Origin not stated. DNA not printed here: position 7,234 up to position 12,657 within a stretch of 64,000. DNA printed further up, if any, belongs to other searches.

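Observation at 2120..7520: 5.4-kb cargo block cleanly splits a PknK-like Ser/Thr kinase gene between the HRD loop and DFG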

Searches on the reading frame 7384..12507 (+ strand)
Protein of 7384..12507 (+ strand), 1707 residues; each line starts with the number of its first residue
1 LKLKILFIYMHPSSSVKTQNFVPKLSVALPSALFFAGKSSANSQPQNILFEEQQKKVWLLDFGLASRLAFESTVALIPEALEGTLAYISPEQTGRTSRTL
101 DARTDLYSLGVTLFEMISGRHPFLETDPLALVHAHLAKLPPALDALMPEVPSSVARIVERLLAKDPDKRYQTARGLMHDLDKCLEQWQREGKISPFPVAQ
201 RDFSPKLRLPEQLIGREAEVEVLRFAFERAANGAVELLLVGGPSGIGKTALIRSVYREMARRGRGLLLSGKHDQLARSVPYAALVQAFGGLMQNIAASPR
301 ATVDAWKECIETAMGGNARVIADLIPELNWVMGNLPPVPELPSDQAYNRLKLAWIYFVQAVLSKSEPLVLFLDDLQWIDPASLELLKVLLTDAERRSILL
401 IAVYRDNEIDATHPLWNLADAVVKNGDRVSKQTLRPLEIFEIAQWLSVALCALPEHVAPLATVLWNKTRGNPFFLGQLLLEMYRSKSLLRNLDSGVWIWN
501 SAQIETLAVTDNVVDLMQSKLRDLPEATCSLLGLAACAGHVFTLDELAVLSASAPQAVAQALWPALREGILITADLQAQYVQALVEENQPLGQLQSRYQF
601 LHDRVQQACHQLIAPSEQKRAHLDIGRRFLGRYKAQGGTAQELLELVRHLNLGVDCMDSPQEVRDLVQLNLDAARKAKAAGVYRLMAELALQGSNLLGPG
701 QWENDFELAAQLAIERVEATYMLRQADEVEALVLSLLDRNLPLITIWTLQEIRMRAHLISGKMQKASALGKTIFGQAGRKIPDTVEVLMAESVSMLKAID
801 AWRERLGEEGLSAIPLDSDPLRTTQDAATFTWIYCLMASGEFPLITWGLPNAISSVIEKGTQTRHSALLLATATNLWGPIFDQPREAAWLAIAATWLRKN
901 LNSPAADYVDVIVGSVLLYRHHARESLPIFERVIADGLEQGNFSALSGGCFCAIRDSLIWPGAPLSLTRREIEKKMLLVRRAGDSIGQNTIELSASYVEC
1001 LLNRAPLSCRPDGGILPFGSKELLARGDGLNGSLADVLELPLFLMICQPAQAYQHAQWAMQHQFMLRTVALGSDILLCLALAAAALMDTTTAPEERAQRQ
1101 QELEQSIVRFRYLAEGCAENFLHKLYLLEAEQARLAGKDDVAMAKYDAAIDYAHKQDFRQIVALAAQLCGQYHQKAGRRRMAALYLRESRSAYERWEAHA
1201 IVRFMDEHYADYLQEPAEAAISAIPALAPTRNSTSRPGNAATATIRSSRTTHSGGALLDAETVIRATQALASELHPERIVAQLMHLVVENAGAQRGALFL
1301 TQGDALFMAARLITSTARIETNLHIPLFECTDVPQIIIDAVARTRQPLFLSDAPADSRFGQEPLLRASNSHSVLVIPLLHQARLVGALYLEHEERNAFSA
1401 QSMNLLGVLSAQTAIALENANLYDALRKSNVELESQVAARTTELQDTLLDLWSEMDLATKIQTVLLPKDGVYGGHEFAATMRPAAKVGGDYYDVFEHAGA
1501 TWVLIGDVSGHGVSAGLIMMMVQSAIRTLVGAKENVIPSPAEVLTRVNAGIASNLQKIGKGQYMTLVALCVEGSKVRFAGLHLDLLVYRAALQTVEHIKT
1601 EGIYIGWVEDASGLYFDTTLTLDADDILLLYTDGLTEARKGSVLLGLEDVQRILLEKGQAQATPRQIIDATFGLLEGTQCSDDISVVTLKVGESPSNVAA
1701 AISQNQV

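Call 8: search_protein_families(library=pfam, proteins=[window:7384-12507:+], max_evalue=0.001)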
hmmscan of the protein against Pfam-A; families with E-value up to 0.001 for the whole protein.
window:7384-12507:+ (1707 aa): 7 families
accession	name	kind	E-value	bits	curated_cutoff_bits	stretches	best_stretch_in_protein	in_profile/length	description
PF13191.12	AAA_16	-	2.5e-36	126.1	32.6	1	212-401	1-167/167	AAA ATPase domain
PF07228.17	SpoIIE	-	7.1e-31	108.1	25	1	1499-1691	3-191/192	Stage II sporulation protein E (SpoIIE)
PF01590.32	GAF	-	1.7e-17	64.6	22.4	1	1276-1417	2-133/133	GAF domain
PF00069.31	Pkinase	-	2.4e-17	63.6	31.7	1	45-178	126-260/263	Protein kinase domain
PF13185.12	GAF_2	-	2.8e-13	50.7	28.6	1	1276-1418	4-136/136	GAF domain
PF13492.12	GAF_3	-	2.6e-09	38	27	1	1276-1419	2-129/129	GAF domain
PF07714.23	PK_Tyr_Ser-Thr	-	1.3e-06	28.4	23.1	1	46-171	131-250/258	Protein tyrosine and serine/threonine kinase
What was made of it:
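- Checked: ORF 7384-12507 (+) matches Pkinase 126-260, then AAA_16, GAF and SpoIIE/PP2C (call 8).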

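Call 19: find_related_loci(query=window:7522-12504:+, collection=genome_contigs, flank=10000)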
Query window:7522-12504:+ (1661 aa) in genome_contigs; peptide patterns used: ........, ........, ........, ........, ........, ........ (x = any residue, [..] = any of these).
71 stretches matched a pattern, but none encodes a relative of the query by tblastn (E <= 1e-3).

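Call 33: list_cluster_members(proteins=[window:7411-12504:+, window:1719-2129:+, window:5179-5826:-, window:4549-5148:-, window:2245-2979:-, P0121, P0019])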
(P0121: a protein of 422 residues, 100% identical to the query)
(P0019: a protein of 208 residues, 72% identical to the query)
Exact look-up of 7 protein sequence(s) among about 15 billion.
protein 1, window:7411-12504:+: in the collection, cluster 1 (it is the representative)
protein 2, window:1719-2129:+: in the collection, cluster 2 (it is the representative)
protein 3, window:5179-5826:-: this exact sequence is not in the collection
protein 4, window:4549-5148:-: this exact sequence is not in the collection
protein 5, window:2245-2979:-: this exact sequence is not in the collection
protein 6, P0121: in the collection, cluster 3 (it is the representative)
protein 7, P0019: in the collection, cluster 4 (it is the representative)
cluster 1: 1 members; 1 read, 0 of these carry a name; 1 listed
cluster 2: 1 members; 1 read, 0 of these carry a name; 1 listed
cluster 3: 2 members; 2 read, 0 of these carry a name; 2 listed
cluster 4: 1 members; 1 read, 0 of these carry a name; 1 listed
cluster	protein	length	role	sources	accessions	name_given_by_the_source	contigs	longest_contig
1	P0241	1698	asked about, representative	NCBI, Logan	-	-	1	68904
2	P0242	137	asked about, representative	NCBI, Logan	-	-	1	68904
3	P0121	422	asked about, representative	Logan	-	-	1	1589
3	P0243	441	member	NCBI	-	-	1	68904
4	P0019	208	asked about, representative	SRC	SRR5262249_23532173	-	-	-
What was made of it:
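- On Programmed intervening element (nifD/skin type): The 90% protein cluster of the C-terminal fragment has one member (call 33).
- Checked: The DprE1-like gene most likely starts near 4304, giving 441 aa as in the NCBI call (call 33), not at 4358.
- The protein cluster holding the C-terminal fragment has a single member, so no restored allele is on record (call 33).
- Tried and rejected: The cluster of the C-terminal fragment has one member (call 33).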

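Call 61: find_encoding_contigs(protein=P0243, flank=10000, max_places=5)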
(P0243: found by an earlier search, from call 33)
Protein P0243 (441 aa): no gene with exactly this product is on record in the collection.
